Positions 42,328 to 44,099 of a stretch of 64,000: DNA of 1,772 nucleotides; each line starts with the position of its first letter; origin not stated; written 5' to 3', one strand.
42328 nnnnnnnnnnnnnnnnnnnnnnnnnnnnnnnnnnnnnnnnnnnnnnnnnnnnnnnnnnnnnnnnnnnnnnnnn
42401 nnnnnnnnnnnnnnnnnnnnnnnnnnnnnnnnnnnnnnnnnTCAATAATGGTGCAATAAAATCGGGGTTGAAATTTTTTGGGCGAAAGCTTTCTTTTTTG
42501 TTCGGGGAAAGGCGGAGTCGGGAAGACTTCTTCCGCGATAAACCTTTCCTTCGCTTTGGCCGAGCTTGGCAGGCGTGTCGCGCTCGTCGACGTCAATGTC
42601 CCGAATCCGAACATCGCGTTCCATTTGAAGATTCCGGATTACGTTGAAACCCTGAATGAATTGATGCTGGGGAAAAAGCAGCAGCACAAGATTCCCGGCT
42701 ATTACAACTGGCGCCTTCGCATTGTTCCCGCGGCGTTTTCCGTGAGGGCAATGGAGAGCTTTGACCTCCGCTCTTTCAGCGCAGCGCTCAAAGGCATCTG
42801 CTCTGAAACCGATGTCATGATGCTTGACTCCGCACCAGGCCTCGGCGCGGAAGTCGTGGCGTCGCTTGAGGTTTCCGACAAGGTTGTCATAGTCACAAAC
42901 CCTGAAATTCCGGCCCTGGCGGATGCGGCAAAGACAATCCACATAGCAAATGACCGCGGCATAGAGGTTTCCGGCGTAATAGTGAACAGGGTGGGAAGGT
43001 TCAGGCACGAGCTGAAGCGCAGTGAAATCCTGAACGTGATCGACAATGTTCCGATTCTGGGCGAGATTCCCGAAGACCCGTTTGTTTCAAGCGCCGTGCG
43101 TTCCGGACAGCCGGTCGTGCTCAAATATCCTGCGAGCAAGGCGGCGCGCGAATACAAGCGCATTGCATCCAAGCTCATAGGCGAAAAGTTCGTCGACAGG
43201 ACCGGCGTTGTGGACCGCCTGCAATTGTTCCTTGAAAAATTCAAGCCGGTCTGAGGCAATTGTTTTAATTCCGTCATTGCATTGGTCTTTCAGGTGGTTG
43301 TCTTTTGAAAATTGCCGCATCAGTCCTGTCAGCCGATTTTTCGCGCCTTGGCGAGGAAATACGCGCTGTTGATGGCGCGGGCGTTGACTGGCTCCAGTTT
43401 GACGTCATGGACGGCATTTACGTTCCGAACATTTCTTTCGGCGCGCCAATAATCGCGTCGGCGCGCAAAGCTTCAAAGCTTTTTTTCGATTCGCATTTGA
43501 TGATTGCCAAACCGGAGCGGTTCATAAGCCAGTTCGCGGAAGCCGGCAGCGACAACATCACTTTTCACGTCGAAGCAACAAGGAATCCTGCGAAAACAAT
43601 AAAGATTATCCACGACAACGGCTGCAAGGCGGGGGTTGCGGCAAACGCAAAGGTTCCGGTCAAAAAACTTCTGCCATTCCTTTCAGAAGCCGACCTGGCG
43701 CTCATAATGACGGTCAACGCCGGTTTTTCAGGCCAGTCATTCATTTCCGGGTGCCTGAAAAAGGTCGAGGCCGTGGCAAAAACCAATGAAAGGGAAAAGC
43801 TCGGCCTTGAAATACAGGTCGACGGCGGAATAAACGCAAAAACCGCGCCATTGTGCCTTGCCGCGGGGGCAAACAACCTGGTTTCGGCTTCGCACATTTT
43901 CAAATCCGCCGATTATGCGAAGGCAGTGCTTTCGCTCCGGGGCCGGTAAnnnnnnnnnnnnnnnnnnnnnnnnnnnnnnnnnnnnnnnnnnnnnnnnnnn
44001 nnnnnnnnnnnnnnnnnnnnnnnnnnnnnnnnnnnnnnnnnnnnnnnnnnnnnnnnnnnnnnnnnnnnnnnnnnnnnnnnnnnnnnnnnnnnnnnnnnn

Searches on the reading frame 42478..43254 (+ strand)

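Call 67: search_protein_families(library=pfam, proteins=[window:42478-43254:+], max_evalue=0.0001)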
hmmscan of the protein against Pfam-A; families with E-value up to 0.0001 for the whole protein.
window:42478-43254:+ (258 aa): 7 families
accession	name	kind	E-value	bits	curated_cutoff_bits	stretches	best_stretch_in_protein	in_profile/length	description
PF10609.15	ParA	-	4.2e-25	89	27.1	1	6-233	7-245/246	NUBPL iron-transfer P-loop NTPase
PF01656.29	CbiA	-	5.8e-21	75.2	25.4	1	6-213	2-125/125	CobQ/CobB/MinD/ParA nucleotide binding domain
PF13614.12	AAA_31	-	4.3e-16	59.8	27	1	9-154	8-161/177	AAA domain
PF00142.24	Fer4_NifH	-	3.9e-11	43.4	25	1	131-237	139-248/271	4Fe-4S iron sulfur cluster binding proteins, NifH/frxC family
PF02374.21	ArsA_ATPase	-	1.1e-08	35.1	24.3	1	5-45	3-42/305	Anion-transporting ATPase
PF13500.12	AAA_26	-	2.6e-06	27.9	27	1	135-204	130-195/198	AAA domain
PF09140.17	MipZ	-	2.2e-05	24.4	20.7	1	7-137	5-126/262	ATPase MipZ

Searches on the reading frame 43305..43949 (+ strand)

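Call 67: search_protein_families(library=pfam, proteins=[window:43305-43949:+], max_evalue=0.0001)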
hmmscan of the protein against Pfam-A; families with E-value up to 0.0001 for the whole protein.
window:43305-43949:+ (214 aa): 1 family
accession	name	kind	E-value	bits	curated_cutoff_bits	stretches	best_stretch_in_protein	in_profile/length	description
PF00834.25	Ribul_P_3_epim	-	2.7e-66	223.2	21.1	1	2-199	1-198/198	Ribulose-phosphate 3 epimerase family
